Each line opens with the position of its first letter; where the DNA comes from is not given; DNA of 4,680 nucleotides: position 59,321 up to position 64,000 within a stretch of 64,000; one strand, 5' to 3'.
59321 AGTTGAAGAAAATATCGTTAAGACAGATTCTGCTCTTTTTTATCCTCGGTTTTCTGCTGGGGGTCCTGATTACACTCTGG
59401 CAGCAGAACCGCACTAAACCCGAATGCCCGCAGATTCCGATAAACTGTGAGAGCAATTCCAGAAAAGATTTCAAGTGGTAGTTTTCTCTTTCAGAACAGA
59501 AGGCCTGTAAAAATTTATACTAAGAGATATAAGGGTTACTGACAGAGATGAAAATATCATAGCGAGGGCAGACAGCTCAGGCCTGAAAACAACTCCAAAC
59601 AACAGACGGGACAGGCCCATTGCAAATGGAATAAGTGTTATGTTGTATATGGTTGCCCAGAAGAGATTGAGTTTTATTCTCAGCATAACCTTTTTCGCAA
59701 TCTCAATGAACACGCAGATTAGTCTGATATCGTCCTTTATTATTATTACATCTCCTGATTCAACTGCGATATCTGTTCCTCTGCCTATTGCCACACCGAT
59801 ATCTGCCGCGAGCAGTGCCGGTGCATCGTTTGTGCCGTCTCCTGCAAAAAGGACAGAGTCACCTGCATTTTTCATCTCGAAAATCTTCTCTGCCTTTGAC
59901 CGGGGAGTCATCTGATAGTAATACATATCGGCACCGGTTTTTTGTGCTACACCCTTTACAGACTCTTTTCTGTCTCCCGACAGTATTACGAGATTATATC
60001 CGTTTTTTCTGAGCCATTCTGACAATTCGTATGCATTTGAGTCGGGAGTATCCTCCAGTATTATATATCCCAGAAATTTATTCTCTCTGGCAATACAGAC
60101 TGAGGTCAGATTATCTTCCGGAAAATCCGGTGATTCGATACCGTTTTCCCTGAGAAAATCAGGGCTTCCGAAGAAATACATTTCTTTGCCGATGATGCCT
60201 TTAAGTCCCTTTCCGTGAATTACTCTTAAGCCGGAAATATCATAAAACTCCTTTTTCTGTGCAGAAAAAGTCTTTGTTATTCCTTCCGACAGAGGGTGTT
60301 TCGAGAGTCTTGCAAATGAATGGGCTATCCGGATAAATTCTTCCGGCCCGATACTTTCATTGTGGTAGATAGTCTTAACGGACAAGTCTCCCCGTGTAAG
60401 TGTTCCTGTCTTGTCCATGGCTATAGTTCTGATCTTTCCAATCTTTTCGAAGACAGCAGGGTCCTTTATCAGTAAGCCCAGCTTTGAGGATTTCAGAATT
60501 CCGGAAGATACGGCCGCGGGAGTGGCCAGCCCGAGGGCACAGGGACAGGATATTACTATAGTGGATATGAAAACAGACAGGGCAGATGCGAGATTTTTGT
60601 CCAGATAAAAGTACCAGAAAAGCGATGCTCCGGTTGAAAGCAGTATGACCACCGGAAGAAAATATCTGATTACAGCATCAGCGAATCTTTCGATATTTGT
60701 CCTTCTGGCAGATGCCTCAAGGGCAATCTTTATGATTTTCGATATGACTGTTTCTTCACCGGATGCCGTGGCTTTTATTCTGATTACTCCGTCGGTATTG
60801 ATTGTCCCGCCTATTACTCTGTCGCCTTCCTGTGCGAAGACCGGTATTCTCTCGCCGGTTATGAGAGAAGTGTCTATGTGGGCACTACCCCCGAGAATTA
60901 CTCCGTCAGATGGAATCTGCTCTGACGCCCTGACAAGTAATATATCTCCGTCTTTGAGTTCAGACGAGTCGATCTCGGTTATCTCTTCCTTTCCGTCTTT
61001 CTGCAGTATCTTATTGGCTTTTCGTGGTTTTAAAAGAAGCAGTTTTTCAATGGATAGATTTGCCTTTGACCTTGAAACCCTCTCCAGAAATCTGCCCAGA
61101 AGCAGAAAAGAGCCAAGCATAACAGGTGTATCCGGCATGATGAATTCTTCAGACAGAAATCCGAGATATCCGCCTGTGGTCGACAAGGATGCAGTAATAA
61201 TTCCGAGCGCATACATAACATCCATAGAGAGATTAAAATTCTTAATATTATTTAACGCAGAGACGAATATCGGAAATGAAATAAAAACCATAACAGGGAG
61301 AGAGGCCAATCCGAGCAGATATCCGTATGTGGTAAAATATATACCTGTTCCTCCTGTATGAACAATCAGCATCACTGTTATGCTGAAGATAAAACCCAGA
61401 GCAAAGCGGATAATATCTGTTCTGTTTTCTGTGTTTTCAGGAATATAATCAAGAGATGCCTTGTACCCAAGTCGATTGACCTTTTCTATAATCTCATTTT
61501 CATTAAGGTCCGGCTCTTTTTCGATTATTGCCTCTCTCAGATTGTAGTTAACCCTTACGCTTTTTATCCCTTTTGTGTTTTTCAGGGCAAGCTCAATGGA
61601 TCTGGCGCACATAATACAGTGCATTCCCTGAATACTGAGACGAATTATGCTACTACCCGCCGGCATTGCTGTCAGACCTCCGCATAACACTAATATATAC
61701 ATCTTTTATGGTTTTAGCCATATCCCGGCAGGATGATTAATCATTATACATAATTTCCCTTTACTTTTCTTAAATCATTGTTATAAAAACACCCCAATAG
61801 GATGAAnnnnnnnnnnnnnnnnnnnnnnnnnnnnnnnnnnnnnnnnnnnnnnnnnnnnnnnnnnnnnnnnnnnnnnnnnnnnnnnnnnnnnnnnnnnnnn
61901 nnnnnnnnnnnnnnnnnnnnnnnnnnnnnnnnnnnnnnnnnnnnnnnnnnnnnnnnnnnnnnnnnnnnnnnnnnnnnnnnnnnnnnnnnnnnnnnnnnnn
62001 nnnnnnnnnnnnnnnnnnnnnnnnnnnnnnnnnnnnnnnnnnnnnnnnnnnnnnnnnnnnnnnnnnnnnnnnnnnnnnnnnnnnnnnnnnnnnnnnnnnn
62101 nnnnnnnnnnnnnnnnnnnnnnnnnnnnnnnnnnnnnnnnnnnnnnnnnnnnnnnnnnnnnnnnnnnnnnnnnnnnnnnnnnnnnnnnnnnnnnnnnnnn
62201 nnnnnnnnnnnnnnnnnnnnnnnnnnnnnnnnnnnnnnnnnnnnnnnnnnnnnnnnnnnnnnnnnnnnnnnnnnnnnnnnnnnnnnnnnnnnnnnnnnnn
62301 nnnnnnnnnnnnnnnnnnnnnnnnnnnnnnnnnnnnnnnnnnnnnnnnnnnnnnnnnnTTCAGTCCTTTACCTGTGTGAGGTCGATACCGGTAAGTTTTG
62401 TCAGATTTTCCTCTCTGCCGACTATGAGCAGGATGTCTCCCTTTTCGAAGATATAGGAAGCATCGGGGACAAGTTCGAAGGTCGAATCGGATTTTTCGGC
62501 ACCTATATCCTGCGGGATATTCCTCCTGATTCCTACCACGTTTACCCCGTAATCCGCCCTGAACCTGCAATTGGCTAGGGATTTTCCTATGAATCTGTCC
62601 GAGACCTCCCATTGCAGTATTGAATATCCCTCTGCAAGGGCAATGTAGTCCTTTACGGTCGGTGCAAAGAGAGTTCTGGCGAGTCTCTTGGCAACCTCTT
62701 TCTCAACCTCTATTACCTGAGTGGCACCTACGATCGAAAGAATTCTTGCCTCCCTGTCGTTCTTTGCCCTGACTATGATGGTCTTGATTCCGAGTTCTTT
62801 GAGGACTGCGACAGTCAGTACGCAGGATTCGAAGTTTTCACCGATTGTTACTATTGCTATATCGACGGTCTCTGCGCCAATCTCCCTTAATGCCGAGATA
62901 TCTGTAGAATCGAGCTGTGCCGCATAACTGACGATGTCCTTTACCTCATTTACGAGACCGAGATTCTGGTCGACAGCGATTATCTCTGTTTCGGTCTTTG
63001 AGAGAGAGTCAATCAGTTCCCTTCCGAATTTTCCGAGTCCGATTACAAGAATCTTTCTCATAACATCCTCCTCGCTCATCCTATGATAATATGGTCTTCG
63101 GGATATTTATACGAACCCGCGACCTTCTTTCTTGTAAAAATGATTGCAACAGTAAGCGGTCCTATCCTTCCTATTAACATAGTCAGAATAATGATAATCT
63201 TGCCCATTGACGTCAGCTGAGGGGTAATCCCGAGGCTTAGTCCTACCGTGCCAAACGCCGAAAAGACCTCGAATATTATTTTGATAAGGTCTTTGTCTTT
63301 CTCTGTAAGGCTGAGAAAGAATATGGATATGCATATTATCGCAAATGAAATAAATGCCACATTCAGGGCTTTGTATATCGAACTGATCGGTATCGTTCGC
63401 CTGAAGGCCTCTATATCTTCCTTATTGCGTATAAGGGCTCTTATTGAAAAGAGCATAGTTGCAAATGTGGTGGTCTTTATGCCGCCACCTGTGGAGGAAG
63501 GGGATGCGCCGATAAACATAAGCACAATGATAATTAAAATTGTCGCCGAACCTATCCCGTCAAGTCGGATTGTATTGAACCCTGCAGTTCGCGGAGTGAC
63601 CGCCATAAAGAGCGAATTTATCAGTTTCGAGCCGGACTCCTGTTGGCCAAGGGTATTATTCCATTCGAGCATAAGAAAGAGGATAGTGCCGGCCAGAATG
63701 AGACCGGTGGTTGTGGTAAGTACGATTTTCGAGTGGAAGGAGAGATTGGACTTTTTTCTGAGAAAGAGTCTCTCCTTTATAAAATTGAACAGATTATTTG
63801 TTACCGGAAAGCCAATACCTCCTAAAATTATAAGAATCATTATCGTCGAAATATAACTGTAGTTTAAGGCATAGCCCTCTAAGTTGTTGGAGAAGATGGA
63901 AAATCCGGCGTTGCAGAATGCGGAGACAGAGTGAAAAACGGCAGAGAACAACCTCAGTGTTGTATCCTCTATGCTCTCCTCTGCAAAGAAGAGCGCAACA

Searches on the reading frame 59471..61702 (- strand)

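Call 21: search_protein_families(library=pfam, proteins=[window:59471-61702:-], max_evalue=0.001)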
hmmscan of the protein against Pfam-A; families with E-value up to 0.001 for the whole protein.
window:59471-61702:- (743 aa): 3 families
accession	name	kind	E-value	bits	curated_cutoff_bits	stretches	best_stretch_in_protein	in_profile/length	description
PF00122.25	E1-E2_ATPase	-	8.6e-49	165.9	28.1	1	225-407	3-180/181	E1-E2 ATPase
PF00702.32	Hydrolase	-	1.9e-20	74.5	26.4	1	424-634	1-191/191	haloacid dehalogenase-like hydrolase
PF00403.32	HMA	-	5.3e-10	40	24.8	1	22-81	2-62/62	Heavy-metal-associated domain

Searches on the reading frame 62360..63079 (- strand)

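Call 21: search_protein_families(library=pfam, proteins=[window:62360-63079:-], max_evalue=0.001)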
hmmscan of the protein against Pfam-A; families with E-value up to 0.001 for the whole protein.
window:62360-63079:- (239 aa): 2 families
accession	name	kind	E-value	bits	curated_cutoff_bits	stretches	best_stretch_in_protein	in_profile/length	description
PF02254.24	TrkA_N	-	1.1e-21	77.7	23.8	1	10-123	1-114/116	TrkA-N domain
PF02080.26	TrkA_C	-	6.3e-11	42.5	27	1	161-229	10-66/71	TrkA-C domain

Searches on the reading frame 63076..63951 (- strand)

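Call 21: search_protein_families(library=pfam, proteins=[window:63076-63951:-], max_evalue=0.001)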
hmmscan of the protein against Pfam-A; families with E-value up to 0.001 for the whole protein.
window:63076-63951:- (291 aa): 1 family
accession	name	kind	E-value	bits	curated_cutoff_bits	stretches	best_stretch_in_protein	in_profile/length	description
PF02386.22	TrkH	-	8.7e-49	166.7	27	1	2-273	188-491/502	Cation transport protein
